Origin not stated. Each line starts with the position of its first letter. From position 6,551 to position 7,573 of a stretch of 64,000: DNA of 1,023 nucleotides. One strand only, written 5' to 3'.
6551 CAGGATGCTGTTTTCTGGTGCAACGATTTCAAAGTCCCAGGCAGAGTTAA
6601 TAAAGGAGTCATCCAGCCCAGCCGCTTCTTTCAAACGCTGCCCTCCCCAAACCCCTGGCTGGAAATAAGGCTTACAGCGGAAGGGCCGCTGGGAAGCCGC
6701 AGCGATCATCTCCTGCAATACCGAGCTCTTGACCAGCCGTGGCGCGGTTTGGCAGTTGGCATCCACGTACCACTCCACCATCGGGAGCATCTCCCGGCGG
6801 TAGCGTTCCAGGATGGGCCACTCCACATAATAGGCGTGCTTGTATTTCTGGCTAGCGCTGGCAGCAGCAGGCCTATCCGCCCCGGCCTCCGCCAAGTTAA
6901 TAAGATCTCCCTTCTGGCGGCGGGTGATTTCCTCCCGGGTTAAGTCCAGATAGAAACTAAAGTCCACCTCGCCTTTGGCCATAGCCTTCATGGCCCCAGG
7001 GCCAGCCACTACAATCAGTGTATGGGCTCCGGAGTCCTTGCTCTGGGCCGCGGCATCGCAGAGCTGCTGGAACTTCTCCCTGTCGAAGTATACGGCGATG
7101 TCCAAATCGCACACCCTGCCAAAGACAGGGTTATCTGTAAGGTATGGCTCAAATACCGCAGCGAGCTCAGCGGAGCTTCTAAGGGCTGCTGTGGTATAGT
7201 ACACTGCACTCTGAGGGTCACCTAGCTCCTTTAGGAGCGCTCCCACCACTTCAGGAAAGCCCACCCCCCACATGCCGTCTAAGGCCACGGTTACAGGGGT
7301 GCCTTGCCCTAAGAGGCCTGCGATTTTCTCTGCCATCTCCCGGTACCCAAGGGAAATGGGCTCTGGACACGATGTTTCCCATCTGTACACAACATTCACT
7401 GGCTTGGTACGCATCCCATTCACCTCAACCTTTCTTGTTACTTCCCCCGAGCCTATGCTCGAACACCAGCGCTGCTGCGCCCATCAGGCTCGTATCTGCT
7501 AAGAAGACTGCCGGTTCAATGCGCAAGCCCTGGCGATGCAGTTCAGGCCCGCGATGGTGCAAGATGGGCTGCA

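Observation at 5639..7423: Mannose-6-phosphate isomerase with an unexplained ~260-aa N-terminal domain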

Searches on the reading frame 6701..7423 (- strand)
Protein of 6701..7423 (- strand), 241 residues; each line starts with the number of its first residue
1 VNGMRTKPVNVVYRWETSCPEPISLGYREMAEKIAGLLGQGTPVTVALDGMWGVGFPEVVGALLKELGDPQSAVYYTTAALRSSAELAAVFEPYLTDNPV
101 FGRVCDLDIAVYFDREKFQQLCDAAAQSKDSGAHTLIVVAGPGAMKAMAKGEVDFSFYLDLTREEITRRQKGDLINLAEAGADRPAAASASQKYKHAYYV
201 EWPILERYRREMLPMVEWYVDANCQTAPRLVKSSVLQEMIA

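Call 13: search_solved_structures(query=A2, max_evalue=10, show_alignments=3)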
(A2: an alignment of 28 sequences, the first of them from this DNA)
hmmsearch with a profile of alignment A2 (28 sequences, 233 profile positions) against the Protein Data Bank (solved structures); distinct sequences matched with E-value up to 10: 4.
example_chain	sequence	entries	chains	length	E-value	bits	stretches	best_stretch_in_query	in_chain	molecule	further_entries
1m7e_A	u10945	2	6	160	0.57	13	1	91-111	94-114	Disabled homolog 2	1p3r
6o5o_A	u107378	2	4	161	0.57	12.9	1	91-111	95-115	Disabled homolog 2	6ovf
9x2r_B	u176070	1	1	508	0.96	12.2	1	23-74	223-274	Protein NODULATION SIGNALING PATHWAY 2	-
1ntv_A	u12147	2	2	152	1.3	11.7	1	89-121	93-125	Disabled homolog 1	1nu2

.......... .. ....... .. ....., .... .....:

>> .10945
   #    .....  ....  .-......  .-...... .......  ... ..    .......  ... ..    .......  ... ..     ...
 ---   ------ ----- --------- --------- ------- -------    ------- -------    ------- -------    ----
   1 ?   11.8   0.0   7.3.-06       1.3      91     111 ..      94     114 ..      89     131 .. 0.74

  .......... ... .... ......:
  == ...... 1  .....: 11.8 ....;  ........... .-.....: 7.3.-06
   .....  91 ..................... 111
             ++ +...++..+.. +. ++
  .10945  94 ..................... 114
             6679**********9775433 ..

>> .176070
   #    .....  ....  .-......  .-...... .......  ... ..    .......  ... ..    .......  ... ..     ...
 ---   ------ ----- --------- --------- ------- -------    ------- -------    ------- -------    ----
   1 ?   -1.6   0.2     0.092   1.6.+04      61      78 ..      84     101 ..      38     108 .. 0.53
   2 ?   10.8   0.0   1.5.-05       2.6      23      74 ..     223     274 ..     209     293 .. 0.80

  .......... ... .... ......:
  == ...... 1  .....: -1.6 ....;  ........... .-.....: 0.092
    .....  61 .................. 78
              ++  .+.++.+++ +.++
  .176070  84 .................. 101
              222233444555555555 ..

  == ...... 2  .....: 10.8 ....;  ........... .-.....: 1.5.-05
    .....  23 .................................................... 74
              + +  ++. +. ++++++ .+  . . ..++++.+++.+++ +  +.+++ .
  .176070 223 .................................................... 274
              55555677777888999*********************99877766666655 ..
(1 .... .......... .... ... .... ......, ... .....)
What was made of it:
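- Tried and rejected: A profile of the N-domain against PDB sequences gave only a chance match: the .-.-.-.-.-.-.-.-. peptide against Disabled-2 PTB domains at E ~0.6 (call 13).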

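Call 20: predict_structure(alignment_id=A2)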
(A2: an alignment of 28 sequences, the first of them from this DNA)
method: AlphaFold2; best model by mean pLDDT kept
length: 241 residues; sequences in the alignment: 28
mean_pLDDT: 93.9   pTM: 0.90
mean pLDDT of the five models: 93.9, 93.9, 93.7, 93.5, 93.1
residues with pLDDT >= 90: 203; 70-90: 36; 50-70: 2; < 50: 0
segments of 3 or more residues with pLDDT < 50: none
pLDDT, mean of each block of 10 residues (from residue 1): 73 87 95 95 97 97 97 98 96 90 96 98 97 98 96 97 93 93 83 93 97 97 96 94 89
secondary structure, 60 per line:
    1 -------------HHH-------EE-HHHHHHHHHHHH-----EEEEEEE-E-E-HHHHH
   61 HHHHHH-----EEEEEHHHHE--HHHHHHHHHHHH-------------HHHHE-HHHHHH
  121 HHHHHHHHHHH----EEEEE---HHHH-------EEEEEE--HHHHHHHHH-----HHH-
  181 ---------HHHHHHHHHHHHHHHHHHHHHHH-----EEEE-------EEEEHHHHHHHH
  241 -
elements in order: H27-38 E44-50 H56-66 E72-76 H77-80 H84-95 H109-112 H115-131 E136-140 H144-147 E155-160 H163-171 H190-212 E218-221 E229-232 H233-240
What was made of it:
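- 6701..7423 (-): N-terminal domain (residues 1-241): a P-loop-kinase-like fold without the P-loop motifs (pseudokinase). AF2 pLDDT 93.9 (call 20).
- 7250..7285 (-): Degenerate Walker A remnant (residues 47-58, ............), lying between strand beta1 and helix alpha1. G50 and G55 are kept, the Lys position is F56 and the Ser/Thr position is P57. Secondary structure in call 20.
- AF2 pLDDT is 93.9 (call 20).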

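Call 22: search_protein_representatives(alignment_id=A2)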
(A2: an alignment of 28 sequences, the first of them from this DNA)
Query: 28 sequences, 233 profile positions. Proteins with E-value up to 0.001 (for the whole library): 1216; up to 1e-10: 636; up to 1e-30: 94. The best 150 are listed.
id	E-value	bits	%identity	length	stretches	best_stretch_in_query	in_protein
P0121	9.9e-72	257.6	-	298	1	1-233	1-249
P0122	1.6e-62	227.5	-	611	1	1-230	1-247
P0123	1.8e-62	227.3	-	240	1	2-233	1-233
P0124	3.7e-58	213.2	-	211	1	1-196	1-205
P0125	1.5e-57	211.2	-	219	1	25-228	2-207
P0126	1.9e-57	210.9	-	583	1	2-233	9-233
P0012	1.8e-56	207.7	-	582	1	2-233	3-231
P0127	4.1e-55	203.3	-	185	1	72-233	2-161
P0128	8.7e-54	198.9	-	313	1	2-232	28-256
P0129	1.1e-53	198.6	-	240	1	1-232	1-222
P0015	1.1e-47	178.9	-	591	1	18-232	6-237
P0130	1.6e-47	178.4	-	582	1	2-231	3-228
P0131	3.4e-45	170.8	-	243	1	2-206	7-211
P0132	1.3e-44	168.9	-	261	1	1-205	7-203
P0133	3.2e-43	164.3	-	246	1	2-232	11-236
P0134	1.0e-41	159.4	-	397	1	17-232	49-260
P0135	2.7e-40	154.7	-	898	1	17-230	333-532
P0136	2.0e-39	151.9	-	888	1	18-232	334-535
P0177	1.0e-32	129.9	-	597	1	19-230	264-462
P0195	1.1e-31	126.6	-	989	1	29-231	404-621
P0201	3.6e-31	124.9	-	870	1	18-231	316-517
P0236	1.5e-29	119.6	-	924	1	17-232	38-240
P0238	1.8e-29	119.4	-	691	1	2-229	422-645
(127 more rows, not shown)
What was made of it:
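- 1216 representative clusters for the N-domain profile (call 22).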

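Call 23: search_protein_families(library=pfam, proteins=[P0135, P0136, P0195, P0238, P0236, P0177, P0201, P0123, P0129, P0134], max_evalue=0.01)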
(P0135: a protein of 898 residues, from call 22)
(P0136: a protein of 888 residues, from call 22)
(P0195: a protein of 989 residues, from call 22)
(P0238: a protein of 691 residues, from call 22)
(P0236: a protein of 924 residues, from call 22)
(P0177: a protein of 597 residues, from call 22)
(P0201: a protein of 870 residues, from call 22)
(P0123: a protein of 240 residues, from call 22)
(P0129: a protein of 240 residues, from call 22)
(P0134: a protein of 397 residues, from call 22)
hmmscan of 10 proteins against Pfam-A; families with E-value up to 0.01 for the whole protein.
P0135 (898 aa): 1 family
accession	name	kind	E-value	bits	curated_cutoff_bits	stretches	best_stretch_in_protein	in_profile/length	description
PF00480.26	ROK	-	7.6e-14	52.3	22.9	2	5-155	1-141/294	ROK family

P0136 (888 aa): 2 families
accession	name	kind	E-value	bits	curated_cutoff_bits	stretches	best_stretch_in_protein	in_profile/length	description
PF00480.26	ROK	-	4.7e-11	43.2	22.9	1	6-253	1-249/294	ROK family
PF02685.22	Glucokinase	-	0.00034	20.2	22.1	0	9-75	3-64/314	Glucokinase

P0195 (989 aa): 0 families

P0238 (691 aa): 1 family
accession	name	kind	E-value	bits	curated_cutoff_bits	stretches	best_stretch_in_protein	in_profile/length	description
PF00480.26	ROK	-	4.9e-13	49.7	22.9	1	45-322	29-256/294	ROK family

P0236 (924 aa): 1 family
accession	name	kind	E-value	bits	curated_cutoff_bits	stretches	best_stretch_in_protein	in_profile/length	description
PF00480.26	ROK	-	2.5e-12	47.4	22.9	1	593-752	2-151/294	ROK family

P0177 (597 aa): 3 families
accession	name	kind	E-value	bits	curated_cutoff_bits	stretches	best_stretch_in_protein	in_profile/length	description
PF00106.31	adh_short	-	1.9e-29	103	26.6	1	7-135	35-161/195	short chain dehydrogenase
PF13561.12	adh_short_C2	-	4.3e-26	92.4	27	1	3-134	27-154/236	Enoyl-(Acyl carrier protein) reductase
PF08659.16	KR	-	1.1e-05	25.8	22.6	1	9-126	41-152/180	KR domain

P0201 (870 aa): 2 families
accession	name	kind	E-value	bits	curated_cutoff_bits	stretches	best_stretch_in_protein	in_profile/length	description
PF00480.26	ROK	-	2.2e-15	57.4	22.9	1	77-272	86-293/294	ROK family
PF21621.3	MPI_cupin_dom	-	0.00033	21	27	1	791-858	8-72/79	Mannose-6-phosphate isomerase, cupin domain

P0123 (240 aa): 0 families

P0129 (240 aa): 0 families

P0134 (397 aa): 0 families

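Call 29: search_protein_families(library=pfam, alignment_id=A2, max_evalue=10)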
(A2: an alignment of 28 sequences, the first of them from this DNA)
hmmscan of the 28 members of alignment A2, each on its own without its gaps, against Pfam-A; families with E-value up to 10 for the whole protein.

A. member 1, seq(241 aa): 1 family
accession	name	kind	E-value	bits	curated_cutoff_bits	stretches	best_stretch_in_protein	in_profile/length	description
PF07693.20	KAP_NTPase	-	0.34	10.6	20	1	27-67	1-44/293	KAP family P-loop domain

B. families by the number of members that match (of 28 scanned): 11 families
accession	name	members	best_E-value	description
PF22230.1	Csx1_CARF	2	0.00014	CRISPR system endoribonuclease Csx1, CARF domain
PF21682.2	AF_2299-like_N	2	0.027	CDP-alcohol phosphatidyltransferase AF_2299-like, N-terminal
PF13676.11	TIR_2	1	0.044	TIR domain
PF12019.13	GspH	1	0.058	Type II transport protein GspH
PF00875.24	DNA_photolyase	1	0.069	DNA photolyase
PF02348.25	CTP_transf_3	1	0.074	Cytidylyltransferase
PF08588.16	Duc1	1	0.15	Domain of unknown function at the cortex 1 (Duc1)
PF10824.14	T7SS_ESX_EspC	1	0.16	Excreted virulence factor EspC, type VII ESX diderm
PF23421.1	DUF7109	1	0.2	Family of unknown function (DUF7109)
PF08952.17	DUF1866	1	0.29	Domain of unknown function (DUF1866)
PF07693.20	KAP_NTPase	1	0.34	KAP family P-loop domain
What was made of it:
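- On PRK / uridine kinase / pantothenate kinase P-loop kinases: Only scattered chance hits appeared (call 29).
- Tried and rejected: A Pfam scan of 28 individual N-domains at E <= 10 found no kinase model (call 29).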

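Call 51: find_encoding_contigs(protein=P0123, flank=3000, max_places=2)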
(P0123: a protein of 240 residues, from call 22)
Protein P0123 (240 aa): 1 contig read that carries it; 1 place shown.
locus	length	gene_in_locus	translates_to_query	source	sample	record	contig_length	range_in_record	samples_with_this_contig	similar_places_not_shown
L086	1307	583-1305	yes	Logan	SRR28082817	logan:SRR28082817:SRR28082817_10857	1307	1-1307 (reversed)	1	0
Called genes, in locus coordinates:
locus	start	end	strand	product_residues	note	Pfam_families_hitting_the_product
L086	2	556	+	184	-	?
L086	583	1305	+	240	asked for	?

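Call 57: find_homologous_proteins(query=P0236, max_evalue=1e-50)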
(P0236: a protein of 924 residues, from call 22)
Query P0236 (924 aa): 7997 proteins with E <= 1e-50 among 8000 candidates; the best 120 are listed.
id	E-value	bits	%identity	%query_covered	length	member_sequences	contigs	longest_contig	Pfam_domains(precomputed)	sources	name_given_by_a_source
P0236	0.0e+0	2189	100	100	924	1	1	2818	PF00480.27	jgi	-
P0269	0.0e+0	1610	73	99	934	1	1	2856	PF00480.27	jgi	-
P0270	5.8e-226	771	45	89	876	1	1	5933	PF00480.27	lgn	-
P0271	1.5e-201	690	47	63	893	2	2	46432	PF00480.27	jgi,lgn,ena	-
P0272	1.2e-200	687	44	63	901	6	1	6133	PF00480.27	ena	-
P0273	4.9e-199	682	45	63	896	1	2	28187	PF00480.27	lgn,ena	-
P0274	2.0e-198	680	47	63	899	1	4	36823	PF00480.27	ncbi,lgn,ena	-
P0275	2.6e-198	679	46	63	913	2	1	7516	PF00480.27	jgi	jgi:predicted NBD/HSP70 family sugar kinase/mannose-6-phosphate isomerase class I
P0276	2.1e-197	676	44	63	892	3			PF00480.27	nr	nr:ROK family protein [Segetibacter koreensis]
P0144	7.4e-197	674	48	62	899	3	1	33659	PF00480.27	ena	-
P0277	3.0e-196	672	43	63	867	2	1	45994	PF00480.27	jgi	-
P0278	9.0e-196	671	47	62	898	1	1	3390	PF00480.27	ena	-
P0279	6.7e-195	668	43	63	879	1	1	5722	PF00480.27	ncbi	-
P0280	1.2e-194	667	47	63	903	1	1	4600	PF00480.27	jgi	jgi:predicted NBD/HSP70 family sugar kinase/mannose-6-phosphate isomerase class I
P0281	1.2e-194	667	45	63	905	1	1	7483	PF00480.27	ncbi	-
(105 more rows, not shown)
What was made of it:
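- ROK + N-domain + PMI fusions of ~890 aa are abundant (calls 23, 57).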

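Call 67: fold_search(model_id=the predicted structure, library=pdb)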
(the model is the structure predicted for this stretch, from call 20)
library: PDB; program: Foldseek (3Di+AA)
matches with E <= 10: 1622; with E <= 0.001: 29
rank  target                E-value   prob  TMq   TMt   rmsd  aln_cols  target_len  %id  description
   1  2zs7                  2.7e-07  1.00  0.51  0.42   7.6       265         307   13  Pantothenate kinase from Mycobacterium tuberculosis (MtPanK) in complex with citrate anion (released 2009-07-21)
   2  4f7w_D                1.2e-06  1.00  0.50  0.41   8.4       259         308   12  Crystal structure of Klebsiella pneumoniae pantothenate kinase in complex with N-pentylpantothenamide (released 2013-04-10)
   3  2qt1                  2.9e-06  1.00  0.51  0.63   6.3       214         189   16  Human nicotinamide riboside kinase 1 in complex with nicotinamide riboside (released 2007-08-14)
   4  2ges                  3.7e-06  1.00  0.51  0.42   7.5       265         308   15  Pantothenate kinase from Mycobacterium tuberculosis (MtPanK) in complex with a coenzyme A derivative, Form-I (RT) (released 2006-06-06)
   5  5xmb_A                4.0e-06  1.00  0.53  0.47   7.2       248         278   16  Mycobacterium tuberculosis Pantothenate kinase mutant F247A (released 2018-05-16)
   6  4ne2_B                4.2e-06  1.00  0.50  0.42   7.3       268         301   12  Pantothenamide-bound Pantothenate Kinase from Klebsiella pneumoniae (released 2014-02-26)
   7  2qg6                  4.5e-06  1.00  0.52  0.66   6.5       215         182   16  Crystal structure of human nicotinamide riboside kinase (NRK1) in complex with nicotinamide mononucleotide (NMN) (released 2007-10-02)
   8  1sq5_B                4.5e-06  1.00  0.52  0.43   7.0       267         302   12  Crystal Structure of E. coli Pantothenate kinase (released 2004-09-28)
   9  5xmb_B                6.1e-06  1.00  0.59  0.54   5.5       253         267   13  Mycobacterium tuberculosis Pantothenate kinase mutant F247A (released 2018-05-16)
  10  1sq5_C                8.4e-06  1.00  0.50  0.42   7.1       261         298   11  Crystal Structure of E. coli Pantothenate kinase (released 2004-09-28)
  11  2qsz                  1.0e-05  1.00  0.51  0.64   6.4       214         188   16  Human nicotinamide riboside kinase 1 in complex with nicotinamide mononucleotide (released 2007-08-14)
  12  2p0e                  1.1e-05  1.00  0.51  0.63   6.4       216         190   15  Human nicotinamide riboside kinase 1 in complex with tiazofurin (released 2007-05-08)
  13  2qsy                  2.1e-05  1.00  0.51  0.66   6.4       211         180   16  Human nicotinamide riboside kinase 1 in complex with ADP (released 2007-08-14)
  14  2qt0                  3.3e-05  1.00  0.51  0.67   6.6       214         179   17  Human nicotinamide riboside kinase 1 in complex with nicotinamide riboside and an ATP analogue (released 2007-08-14)
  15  1rz3                  3.9e-05  1.00  0.46  0.58   6.5       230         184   13  Structure of a Possible Uridine Kinase from Bacillus stearothermophilus (released 2004-05-04)
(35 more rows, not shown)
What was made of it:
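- On PRK / uridine kinase / pantothenate kinase P-loop kinases: Foldseek E 2.7e-7, probability 1.00 (call 67).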
